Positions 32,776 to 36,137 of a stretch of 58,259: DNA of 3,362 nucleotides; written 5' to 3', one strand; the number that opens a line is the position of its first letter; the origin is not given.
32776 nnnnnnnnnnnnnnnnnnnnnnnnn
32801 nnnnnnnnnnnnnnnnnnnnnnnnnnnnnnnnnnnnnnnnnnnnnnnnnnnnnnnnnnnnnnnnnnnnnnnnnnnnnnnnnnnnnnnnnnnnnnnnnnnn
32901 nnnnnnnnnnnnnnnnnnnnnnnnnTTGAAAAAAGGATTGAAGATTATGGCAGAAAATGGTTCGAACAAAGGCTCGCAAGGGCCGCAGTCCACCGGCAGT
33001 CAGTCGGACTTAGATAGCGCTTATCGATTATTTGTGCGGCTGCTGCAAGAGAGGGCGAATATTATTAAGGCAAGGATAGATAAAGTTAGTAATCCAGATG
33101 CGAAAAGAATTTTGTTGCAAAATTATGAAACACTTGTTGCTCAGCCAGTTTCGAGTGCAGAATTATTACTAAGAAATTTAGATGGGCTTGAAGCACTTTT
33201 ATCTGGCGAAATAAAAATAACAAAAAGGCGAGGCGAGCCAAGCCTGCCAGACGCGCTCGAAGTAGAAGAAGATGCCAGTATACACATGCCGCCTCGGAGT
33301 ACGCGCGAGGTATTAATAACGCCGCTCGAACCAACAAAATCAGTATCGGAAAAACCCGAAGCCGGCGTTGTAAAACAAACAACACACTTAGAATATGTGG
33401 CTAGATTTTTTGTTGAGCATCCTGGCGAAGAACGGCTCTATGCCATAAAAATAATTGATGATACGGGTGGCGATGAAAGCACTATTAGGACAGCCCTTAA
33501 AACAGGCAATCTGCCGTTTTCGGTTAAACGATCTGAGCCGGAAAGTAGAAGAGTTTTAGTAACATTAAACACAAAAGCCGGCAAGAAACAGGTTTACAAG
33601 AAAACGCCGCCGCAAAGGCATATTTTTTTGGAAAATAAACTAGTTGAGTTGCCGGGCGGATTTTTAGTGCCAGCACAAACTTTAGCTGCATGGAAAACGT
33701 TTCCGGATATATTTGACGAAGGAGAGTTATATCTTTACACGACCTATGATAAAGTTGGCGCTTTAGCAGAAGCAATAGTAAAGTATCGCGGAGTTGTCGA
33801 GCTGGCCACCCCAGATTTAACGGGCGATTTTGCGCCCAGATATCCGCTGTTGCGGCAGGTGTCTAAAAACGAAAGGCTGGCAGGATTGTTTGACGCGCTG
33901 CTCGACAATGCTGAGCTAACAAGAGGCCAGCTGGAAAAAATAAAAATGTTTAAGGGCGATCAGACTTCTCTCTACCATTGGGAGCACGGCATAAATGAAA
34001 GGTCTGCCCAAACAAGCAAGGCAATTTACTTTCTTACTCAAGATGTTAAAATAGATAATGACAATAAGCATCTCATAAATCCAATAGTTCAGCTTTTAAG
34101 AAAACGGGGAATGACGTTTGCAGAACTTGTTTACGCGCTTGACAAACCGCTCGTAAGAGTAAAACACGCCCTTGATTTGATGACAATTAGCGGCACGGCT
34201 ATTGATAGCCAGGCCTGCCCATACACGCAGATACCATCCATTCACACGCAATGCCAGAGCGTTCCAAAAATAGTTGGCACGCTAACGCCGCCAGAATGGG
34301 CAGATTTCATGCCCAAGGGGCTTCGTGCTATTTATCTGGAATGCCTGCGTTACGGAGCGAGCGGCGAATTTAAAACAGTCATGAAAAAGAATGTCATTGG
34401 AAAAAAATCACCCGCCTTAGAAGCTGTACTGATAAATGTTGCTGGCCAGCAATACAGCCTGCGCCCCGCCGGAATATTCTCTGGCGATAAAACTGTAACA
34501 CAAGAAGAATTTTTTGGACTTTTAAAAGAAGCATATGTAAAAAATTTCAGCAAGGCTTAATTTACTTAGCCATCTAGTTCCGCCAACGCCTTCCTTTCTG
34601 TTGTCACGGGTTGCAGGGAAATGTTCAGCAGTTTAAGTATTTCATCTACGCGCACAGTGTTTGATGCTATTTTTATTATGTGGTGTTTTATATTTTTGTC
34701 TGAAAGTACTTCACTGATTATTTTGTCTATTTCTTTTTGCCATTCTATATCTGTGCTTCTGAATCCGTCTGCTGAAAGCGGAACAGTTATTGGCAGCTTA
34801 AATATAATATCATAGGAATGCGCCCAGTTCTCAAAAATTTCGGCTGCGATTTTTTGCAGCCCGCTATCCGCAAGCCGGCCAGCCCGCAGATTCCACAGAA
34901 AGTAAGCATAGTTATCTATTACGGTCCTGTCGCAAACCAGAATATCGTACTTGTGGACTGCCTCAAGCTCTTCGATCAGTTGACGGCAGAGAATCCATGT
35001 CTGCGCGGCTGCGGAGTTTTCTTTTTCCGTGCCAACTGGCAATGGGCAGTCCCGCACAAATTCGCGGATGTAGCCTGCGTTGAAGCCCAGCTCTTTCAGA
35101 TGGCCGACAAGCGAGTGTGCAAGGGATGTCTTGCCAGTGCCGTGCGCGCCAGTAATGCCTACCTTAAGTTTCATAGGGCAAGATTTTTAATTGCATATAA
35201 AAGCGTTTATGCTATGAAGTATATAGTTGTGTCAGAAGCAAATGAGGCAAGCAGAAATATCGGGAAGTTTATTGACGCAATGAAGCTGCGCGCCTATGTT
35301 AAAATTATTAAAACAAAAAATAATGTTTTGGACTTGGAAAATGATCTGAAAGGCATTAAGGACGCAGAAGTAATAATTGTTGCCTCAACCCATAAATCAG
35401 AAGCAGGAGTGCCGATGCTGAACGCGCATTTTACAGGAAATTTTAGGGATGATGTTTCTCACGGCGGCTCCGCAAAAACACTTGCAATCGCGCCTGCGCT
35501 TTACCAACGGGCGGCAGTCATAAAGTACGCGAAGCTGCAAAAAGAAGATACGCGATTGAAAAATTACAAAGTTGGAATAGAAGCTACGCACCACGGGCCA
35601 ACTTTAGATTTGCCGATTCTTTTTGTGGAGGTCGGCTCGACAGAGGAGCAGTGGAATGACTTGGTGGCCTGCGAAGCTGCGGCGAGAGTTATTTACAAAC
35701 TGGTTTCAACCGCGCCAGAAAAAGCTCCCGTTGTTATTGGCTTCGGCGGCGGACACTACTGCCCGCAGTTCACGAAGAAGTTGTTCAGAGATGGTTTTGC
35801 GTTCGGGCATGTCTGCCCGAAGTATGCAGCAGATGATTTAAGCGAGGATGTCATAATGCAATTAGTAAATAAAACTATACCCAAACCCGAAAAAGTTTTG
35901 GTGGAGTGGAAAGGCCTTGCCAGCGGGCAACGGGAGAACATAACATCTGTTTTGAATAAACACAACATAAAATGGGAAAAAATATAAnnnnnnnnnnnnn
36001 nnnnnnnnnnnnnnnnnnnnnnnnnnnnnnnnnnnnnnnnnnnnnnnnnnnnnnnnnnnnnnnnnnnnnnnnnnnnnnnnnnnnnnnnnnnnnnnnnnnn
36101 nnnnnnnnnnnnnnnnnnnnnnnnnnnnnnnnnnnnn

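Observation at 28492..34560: Operon of a 1211-aa poly-winged-helix protein and two further large unknown proteins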

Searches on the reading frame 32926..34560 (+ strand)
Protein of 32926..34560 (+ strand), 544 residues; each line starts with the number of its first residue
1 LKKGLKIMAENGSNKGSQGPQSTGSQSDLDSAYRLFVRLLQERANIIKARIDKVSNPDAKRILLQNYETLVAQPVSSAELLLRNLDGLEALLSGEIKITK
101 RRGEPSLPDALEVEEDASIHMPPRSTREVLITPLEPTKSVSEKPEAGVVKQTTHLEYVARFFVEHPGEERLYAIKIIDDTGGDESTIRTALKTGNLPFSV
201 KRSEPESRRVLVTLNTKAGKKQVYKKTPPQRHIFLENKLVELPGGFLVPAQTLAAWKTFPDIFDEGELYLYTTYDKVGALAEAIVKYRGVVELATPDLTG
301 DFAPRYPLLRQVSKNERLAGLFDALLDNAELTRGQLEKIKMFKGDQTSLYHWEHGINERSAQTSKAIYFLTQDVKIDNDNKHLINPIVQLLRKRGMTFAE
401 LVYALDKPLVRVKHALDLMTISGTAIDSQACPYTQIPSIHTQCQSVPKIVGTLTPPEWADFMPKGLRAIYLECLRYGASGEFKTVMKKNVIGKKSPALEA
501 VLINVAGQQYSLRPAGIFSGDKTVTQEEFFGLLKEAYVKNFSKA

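Call 3: search_protein_families(library=pfam, proteins=[window:32926-34560:+], max_evalue=1)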
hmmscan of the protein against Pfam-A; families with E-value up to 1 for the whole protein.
window:32926-34560:+ (544 aa): 0 families

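Call 4: search_protein_families(library=ncbifam, proteins=[window:32926-34560:+], max_evalue=1)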
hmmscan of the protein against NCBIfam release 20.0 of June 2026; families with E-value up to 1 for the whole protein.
window:32926-34560:+ (544 aa): 0 families

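Call 10: find_homologous_proteins(query=window:33034-34560:+)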
Query window:33034-34560:+ (508 aa): 2 proteins with E <= 0.001 among 8000 candidates.
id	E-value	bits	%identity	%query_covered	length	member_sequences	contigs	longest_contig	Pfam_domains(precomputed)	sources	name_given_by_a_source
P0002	0.0e+0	1134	100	100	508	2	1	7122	-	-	-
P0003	4.0e-130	453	50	91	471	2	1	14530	-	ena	-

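Call 11: find_encoding_contigs(protein=P0003, flank=10000, max_places=6)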
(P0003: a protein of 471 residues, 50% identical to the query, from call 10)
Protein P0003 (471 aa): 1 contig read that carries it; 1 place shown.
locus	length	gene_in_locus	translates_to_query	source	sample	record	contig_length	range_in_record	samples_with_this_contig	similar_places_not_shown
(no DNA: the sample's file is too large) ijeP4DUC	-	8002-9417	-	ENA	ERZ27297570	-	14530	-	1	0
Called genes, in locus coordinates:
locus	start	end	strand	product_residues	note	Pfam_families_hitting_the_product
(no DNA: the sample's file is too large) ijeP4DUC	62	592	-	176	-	PF18306:LDcluster4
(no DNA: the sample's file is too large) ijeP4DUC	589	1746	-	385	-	PF01177:Asp_Glu_race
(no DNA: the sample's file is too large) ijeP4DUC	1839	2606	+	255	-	PF01479:S4, PF00849:PseudoU_synth_2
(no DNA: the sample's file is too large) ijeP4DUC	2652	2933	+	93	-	-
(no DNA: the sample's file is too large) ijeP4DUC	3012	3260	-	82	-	-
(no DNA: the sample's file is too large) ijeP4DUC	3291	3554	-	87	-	-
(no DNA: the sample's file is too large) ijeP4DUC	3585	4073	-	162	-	-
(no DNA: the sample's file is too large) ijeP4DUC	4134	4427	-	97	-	PF01883:FeS_assembly_P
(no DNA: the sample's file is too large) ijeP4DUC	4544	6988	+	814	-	-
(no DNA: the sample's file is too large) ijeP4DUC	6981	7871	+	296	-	-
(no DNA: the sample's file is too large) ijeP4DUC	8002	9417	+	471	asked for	-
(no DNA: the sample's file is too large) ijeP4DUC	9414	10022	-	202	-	PF13521:AAA_28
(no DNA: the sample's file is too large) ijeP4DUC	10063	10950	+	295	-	PF04414:tRNA_deacylase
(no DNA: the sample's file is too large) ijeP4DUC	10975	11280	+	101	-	PF00355:Rieske, PF13806:Rieske_2, PF22543:Rieske_4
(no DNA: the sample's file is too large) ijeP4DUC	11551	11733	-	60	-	-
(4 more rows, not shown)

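Call 14: find_related_loci(query=A1, collection=genome_contigs, flank=10000)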
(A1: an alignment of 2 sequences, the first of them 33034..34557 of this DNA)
Query A1 (508 aa) in genome_contigs; peptide patterns used: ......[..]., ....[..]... (x = any residue, [..] = any of these).
101 stretches matched a pattern; 1 encode a relative of the query (tblastn E <= 1e-3); 1 distinct loci.
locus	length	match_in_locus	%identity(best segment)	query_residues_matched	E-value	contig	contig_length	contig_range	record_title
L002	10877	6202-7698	51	4-501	1e-157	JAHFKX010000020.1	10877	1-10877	MAG: Candidatus Woesearchaeota archaeon isolate nzgw42 NODE_11202_length_10878_cov_2.691922, whole genome shotgun sequen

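Call 29: search_solved_structures(query=window:32947-34557:+, max_evalue=10)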
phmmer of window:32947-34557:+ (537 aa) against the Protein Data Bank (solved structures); distinct sequences matched with E-value up to 10: 3.
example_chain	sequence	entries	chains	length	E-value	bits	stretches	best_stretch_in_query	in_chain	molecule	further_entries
9h71_A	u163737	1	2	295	1.2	11.3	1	435-513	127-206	Mast/stem cell growth factor receptor Kit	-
3aps_A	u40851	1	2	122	1.5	11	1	293-362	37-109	DnaJ homolog subfamily C member 10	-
2e9w_A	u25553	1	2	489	2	10.5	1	435-513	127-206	Mast/stem cell growth factor receptor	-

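Call 44: search_solved_structures(query=A5, max_evalue=10)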
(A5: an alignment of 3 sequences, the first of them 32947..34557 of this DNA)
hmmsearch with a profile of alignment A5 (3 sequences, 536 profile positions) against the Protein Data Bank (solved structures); distinct sequences matched with E-value up to 10: 1.
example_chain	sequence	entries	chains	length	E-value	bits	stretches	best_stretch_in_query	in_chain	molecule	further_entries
3a76_A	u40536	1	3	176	2.7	9.9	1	443-522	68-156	Gamma-hexachlorocyclohexane dehydrochlorinase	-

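Call 49: find_related_loci(query=A5, collection=metagenome_contigs, flank=10000)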
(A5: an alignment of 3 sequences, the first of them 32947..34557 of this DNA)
Query A5 (537 aa) in metagenome_contigs; peptide patterns used: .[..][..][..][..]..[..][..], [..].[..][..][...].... (x = any residue, [..] = any of these).
398 stretches matched a pattern, but none encodes a relative of the query by tblastn (E <= 1e-3).

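Call 51: search_protein_families(library=pfam, alignment_id=A5, max_evalue=10)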
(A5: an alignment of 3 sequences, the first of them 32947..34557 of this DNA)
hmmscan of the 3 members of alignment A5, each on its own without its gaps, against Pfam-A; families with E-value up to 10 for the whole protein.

A. member 1, window:32947-34557:+ (537 aa): 0 families

B. families by the number of members that match (of 3 scanned): 1 family
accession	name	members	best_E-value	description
PF23998.1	BTB_BTBDG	1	0.015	BTBDG BTB/POZ domain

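Call 78: list_cluster_members(proteins=[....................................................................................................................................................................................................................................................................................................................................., L002:6106-7719:+, window:32947-34557:+, L002:2849-5290:+])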
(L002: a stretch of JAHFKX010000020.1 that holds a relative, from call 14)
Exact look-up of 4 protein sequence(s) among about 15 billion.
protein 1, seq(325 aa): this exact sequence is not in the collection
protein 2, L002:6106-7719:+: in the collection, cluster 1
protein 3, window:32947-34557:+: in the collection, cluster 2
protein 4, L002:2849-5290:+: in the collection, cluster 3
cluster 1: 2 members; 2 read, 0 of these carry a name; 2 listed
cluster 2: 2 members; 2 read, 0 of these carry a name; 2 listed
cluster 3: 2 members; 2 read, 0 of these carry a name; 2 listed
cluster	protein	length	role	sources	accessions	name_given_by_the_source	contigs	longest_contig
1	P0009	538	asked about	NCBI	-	-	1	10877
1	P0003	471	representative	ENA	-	-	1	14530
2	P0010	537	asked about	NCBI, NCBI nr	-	-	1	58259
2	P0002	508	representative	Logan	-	-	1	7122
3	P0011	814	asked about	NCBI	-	-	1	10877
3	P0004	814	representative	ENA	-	-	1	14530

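Call 92: search_protein_families(library=padloc, proteins=[window:32947-34557:+], max_evalue=0.1)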
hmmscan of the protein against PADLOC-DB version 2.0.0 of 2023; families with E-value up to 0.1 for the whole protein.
window:32947-34557:+ (537 aa): 0 families

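Call 93: search_protein_families(library=phrogs, proteins=[window:32947-34557:+], max_evalue=0.1)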
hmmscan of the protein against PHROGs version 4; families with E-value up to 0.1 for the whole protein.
window:32947-34557:+ (537 aa): 0 families

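Call 94: predict_structure(alignment_id=A10)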
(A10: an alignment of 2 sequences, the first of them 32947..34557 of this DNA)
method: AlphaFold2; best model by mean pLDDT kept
length: 537 residues; sequences in the alignment: 2
mean_pLDDT: 40.3   pTM: 0.24
mean pLDDT of the five models: 40.3, 36.5, 35.7, 35.4, 34.9
residues with pLDDT >= 90: 0; 70-90: 28; 50-70: 74; < 50: 435
segments of 3 or more residues with pLDDT < 50: 1-25, 48-56, 67-69, 71-81, 83-448, 472-474, 481-489, 533-537
pLDDT, mean of each block of 10 residues (from residue 1): 33 38 50 65 57 48 50 45 42 30 29 25 25 29 24 26 26 29 33 35 38 41 34 32 38 29 26 31 25 30 36 46 46 37 32 47 41 41 43 40 34 29 26 28 37 57 57 51 46 68 79 82 70 41
secondary structure, 60 per line:
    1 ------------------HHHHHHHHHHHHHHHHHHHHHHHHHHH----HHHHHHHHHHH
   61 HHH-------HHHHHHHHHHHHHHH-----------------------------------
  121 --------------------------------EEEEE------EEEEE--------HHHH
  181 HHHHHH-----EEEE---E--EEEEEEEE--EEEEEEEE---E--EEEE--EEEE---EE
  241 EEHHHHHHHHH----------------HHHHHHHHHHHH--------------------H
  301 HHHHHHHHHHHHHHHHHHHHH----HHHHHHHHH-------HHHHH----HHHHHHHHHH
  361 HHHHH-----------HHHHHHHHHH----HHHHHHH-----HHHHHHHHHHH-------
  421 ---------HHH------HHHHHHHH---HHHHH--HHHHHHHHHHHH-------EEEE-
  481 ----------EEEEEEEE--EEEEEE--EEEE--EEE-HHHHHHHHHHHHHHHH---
elements in order: H19-45 H50-63 H71-85 E153-157 E164-168 H177-186 E192-195 E202-209 E212-219 E226-229 E232-235 E239-242 H243-251 H268-279 H300-321 H326-334 H342-346 H351-365 H377-386 H391-397 H403-413 H439-446 H450-454 H457-468 E476-479 E491-498 E501-506 E509-512 E515-517 H519-534

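Call 101: fold_search(model_id=the predicted structure, library=pdb)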
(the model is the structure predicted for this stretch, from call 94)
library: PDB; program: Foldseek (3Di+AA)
matches with E <= 10: 267; with E <= 0.001: 0
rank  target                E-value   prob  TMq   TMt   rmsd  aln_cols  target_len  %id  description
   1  7emf_0                1.9e-01  0.06  0.07  0.10  20.4       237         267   11  Human Mediator (deletion of MED1-IDR) in a Tail-extended conformation (released 2021-05-05)
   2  9u61_D                2.7e-01  0.08  0.06  0.04  24.6       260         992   10  CP/MBL pathways C3 convertase C4b2a and C3 complex (released 2026-01-14)
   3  6wxe_1                4.8e-01  0.04  0.07  0.06  35.1       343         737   11  Cryo-EM reconstruction of VP5*/VP8* assembly from rhesus rotavirus particles - Upright conformation (released 2021-01-20)
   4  6uu9_FFF              6.7e-01  0.06  0.08  0.13  23.5       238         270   14  E. coli mutant sigma-S transcription initiation complex with an 8-nt RNA ("Fresh" mutant crystal soaked with GTP, UT (released 2020-08-26)
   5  9gm7_C                9.2e-01  0.04  0.08  0.09  23.7       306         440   13  MukBEF in a nucleotide-bound state with open neck gate (monomer) (released 2025-03-26)
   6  8k2o_A                1.1e+00  0.09  0.09  0.15  17.7       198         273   14  Crystal structure of Fhb7-M10 (released 2024-03-13)
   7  3wfi_A                1.1e+00  0.07  0.07  0.10  15.3       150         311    7  The crystal structure of D-mandelate dehydrogenase (released 2014-07-23)
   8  9fed                  1.2e+00  0.07  0.07  0.16  16.8       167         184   13  Single-chain chimeric protein mimicking the interaction between HR1 and HR2 in HIV gp41 (released 2025-05-28)
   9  3wfi_B                1.2e+00  0.06  0.06  0.10  15.2       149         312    9  The crystal structure of D-mandelate dehydrogenase (released 2014-07-23)
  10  6zm6_U                1.2e+00  0.06  0.06  0.17  26.0       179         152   15  Human mitochondrial ribosome in complex with mRNA, A/A tRNA and P/P tRNA (released 2021-01-13)
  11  5t97_A                1.3e+00  0.07  0.09  0.20  16.9       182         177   13  ESTROGEN RECEPTOR ALPHA LIGAND BINDING DOMAIN IN COMPLEX WITH (2E)-3-(4-{(1R)-6-hydroxy-1-methyl-2-[4-(propan-2 -yl)ph (released 2017-03-29)
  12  6k7x_C                1.4e+00  0.03  0.08  0.11  25.4       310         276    9  Human MCU-EMRE complex (released 2020-09-09)
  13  8ro2_TF               1.5e+00  0.05  0.07  0.07  19.4       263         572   11  Integrative Structure of the human intron lariat Spliceosome (ILS'') (released 2024-09-18)
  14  3gw6_E                1.5e+00  0.04  0.06  0.10  21.7       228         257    8  Intramolecular Chaperone (released 2010-02-02)
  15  3gw6_D                1.6e+00  0.05  0.08  0.13  19.5       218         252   10  Intramolecular Chaperone (released 2010-02-02)
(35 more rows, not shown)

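Call 103: search_dna_similar(query=window:32947-34557:+, collection=phages, mode=protein, max_evalue=0.01, max_rows=8)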
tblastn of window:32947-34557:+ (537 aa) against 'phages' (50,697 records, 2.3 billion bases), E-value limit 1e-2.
No match.

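Call 105: search_dna_similar(query=window:32947-34557:+, collection=plasmids, mode=protein, max_evalue=0.01, max_rows=8)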
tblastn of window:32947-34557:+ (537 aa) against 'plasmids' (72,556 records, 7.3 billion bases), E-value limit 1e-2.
No match.

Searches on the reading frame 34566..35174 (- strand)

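Call 65: search_protein_families(library=pfam, proteins=[window:34566-35174:-], max_evalue=0.001)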
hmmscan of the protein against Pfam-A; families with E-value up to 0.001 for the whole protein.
window:34566-35174:- (202 aa): 4 families
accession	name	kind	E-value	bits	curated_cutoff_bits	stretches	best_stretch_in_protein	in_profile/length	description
PF13521.12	AAA_28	-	1.6e-13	51.6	27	1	4-168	1-157/164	AAA domain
PF13479.12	AAA_24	-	3.9e-05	24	27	1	2-82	2-71/195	AAA domain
PF03266.21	NTPase_1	-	0.00032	21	23.9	0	4-80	1-78/168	NTPase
PF13238.12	AAA_18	-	0.00055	20.8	29.4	0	5-72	1-65/128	AAA domain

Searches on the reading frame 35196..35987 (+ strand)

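Call 65: search_protein_families(library=pfam, proteins=[window:35196-35987:+], max_evalue=0.001)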
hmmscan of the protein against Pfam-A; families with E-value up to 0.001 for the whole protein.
window:35196-35987:+ (263 aa): 1 family
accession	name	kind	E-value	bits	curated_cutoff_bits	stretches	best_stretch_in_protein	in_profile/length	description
PF04414.18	tRNA_deacylase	-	2e-62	210.8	33.6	1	56-260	4-204/205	D-aminoacyl-tRNA deacylase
